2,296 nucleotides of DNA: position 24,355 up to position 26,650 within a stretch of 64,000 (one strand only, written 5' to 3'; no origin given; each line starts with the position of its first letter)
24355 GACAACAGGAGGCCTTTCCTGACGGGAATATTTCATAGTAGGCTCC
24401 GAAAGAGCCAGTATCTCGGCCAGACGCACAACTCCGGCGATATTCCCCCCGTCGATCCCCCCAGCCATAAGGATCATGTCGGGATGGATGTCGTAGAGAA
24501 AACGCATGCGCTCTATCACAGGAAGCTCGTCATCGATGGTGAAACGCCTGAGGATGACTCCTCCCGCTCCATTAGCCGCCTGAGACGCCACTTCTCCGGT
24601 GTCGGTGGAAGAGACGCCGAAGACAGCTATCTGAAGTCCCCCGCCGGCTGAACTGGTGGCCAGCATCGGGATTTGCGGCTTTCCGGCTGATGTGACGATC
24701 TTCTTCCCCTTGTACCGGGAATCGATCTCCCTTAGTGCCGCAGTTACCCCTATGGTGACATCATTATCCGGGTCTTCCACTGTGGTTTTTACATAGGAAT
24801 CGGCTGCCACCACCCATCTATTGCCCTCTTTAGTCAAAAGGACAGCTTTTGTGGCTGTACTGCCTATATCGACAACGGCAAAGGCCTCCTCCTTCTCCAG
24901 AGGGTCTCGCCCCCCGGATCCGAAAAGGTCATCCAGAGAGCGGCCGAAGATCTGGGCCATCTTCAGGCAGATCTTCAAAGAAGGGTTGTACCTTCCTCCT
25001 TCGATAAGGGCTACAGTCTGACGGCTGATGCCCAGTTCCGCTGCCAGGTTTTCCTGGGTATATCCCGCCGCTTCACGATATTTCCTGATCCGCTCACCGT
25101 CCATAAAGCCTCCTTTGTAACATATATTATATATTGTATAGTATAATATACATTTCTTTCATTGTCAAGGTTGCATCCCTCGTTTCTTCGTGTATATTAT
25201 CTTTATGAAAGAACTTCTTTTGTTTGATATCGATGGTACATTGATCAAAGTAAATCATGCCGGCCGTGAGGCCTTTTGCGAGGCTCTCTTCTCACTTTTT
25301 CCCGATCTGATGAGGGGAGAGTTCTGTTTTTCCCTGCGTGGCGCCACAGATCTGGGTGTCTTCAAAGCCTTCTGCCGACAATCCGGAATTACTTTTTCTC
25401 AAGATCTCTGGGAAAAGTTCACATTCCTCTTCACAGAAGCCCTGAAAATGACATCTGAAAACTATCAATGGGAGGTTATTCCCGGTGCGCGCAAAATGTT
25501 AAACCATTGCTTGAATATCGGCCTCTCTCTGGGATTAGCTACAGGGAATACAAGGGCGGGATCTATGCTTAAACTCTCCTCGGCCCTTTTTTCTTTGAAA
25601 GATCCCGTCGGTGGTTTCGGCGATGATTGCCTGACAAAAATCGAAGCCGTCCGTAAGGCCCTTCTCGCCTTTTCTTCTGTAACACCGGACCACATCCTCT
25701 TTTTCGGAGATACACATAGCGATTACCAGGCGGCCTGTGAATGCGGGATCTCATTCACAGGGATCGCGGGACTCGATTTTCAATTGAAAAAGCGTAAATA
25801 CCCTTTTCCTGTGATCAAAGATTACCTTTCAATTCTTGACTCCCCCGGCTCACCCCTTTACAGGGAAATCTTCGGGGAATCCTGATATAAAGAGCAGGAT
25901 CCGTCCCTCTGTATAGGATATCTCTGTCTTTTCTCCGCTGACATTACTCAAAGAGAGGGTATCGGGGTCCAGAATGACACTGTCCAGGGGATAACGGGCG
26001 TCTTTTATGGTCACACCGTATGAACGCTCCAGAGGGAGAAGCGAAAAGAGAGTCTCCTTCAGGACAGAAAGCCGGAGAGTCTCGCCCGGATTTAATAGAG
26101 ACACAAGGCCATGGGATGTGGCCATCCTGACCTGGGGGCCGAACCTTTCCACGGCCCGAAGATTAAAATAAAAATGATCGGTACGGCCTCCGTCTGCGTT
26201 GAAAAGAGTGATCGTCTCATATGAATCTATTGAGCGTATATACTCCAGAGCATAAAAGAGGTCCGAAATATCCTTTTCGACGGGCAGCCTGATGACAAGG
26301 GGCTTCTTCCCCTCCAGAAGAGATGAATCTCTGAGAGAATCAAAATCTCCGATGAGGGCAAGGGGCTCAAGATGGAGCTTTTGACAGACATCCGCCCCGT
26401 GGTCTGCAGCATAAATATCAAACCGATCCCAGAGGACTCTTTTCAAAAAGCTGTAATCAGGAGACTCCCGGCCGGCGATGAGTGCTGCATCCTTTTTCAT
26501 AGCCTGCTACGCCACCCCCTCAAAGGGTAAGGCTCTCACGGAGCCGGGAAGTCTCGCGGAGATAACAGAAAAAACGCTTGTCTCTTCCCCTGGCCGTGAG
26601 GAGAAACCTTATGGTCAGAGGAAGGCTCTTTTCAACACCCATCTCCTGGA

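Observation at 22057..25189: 1015-aa HTH + GlmL-like actin-fold ATPase + barrel-sandwich-repeat fusion heading the KDO (kdsA-kdsD-kdsC-valS) operon, with AT-rich quasi-palindromic operator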

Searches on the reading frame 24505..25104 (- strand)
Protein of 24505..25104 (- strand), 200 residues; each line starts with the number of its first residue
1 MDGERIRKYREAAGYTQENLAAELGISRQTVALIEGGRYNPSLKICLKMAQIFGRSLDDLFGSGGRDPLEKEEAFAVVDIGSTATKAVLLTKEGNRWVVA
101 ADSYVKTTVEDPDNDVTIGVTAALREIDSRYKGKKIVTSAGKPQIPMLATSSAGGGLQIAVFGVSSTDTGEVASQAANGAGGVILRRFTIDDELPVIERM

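Call 87: find_homologous_proteins(query=window:24505-25104:-, max_evalue=1e-20)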
Query window:24505-25104:- (200 aa): 1 proteins with E <= 1e-20 among 881 candidates.
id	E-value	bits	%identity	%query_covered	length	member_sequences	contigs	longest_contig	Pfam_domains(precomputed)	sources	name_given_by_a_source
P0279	6.4e-31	125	49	66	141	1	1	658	PF13941.13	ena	-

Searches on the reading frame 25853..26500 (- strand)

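Call 64: search_protein_families(library=ncbifam, proteins=[window:25853-26500:-], max_evalue=0.00001)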
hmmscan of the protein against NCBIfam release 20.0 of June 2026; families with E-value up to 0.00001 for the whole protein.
window:25853-26500:- (216 aa): 1 family
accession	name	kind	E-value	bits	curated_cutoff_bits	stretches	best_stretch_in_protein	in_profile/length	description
TIGR01378.1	thi_PPkinase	equivalog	2.4e-29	102.3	76.4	1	6-203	2-205/206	thiamine diphosphokinase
